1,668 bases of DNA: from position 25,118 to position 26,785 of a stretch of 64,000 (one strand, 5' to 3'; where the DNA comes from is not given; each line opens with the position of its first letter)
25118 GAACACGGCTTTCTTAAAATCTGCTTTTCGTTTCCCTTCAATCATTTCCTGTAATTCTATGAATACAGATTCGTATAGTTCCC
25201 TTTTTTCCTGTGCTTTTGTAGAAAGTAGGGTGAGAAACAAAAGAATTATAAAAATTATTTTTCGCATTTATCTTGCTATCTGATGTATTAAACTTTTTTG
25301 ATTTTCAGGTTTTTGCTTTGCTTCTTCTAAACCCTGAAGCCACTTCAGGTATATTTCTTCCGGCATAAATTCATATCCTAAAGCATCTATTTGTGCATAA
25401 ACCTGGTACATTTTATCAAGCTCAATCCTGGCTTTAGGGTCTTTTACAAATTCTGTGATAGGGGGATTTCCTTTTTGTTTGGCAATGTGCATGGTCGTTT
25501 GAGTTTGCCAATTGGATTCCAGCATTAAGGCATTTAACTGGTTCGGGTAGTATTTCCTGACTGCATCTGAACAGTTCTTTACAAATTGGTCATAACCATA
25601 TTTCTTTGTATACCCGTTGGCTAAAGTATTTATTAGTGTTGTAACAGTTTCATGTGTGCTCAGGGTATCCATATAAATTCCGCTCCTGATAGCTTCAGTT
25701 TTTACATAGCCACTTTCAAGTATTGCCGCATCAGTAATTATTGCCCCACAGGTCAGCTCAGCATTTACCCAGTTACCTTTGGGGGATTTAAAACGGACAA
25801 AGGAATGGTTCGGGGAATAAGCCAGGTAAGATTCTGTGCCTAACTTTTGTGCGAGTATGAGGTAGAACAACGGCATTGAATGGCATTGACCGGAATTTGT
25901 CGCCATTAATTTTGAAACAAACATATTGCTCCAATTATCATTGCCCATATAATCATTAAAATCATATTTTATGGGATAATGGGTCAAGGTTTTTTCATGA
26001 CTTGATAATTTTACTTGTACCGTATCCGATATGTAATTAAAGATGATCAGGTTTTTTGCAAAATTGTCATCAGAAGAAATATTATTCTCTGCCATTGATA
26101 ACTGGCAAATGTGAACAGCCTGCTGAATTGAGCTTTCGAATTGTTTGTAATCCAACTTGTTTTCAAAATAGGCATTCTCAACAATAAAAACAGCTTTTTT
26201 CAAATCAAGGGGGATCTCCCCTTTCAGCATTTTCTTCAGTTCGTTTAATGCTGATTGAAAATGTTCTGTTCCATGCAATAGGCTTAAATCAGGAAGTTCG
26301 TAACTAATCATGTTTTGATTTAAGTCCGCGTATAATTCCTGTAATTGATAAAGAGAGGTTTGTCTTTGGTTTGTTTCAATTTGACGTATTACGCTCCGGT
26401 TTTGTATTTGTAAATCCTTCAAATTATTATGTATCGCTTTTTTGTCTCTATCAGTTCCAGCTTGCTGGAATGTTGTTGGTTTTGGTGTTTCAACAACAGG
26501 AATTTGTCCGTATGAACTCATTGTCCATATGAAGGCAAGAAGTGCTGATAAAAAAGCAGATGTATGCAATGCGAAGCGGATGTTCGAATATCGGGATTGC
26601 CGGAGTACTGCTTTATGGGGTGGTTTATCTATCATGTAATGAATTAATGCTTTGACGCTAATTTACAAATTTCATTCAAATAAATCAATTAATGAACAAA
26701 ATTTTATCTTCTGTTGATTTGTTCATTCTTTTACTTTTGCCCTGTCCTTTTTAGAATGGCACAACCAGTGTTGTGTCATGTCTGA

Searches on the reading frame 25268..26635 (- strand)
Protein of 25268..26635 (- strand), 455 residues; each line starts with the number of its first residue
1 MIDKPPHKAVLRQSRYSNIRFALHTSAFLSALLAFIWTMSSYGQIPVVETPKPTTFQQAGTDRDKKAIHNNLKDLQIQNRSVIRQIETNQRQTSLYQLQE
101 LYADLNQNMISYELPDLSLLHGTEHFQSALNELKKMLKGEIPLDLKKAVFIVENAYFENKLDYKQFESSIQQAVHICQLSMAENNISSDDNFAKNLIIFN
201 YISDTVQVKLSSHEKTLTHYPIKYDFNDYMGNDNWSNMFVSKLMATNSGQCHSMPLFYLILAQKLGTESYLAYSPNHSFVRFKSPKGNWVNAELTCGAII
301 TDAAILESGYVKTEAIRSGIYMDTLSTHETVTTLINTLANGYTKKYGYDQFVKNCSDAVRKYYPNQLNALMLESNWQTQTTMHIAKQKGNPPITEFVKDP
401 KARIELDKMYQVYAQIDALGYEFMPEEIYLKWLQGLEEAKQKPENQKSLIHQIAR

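Call 4: search_protein_families(library=pfam, max_evalue=0.1, proteins=[window:25268-26635:-])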
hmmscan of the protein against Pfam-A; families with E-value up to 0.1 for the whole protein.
window:25268-26635:- (455 aa): 1 family
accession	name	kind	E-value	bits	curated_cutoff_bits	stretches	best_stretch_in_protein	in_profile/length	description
PF13369.12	Transglut_core2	-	0.003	17.5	23.5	1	233-289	49-106/155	Transglutaminase-like superfamily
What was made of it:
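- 25268..26635 (-): TG455: secreted transglutaminase-like/TPR-like accessory protein, long paralogue. It has a signal peptide, a Q/N-rich linker, and the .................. motifs. Weak Transglut_core2 hit (call 4).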

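Call 5: search_protein_families(library=ncbifam, max_evalue=0.1, proteins=[window:25268-26635:-])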
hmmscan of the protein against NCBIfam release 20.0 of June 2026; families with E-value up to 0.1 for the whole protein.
window:25268-26635:- (455 aa): 0 families
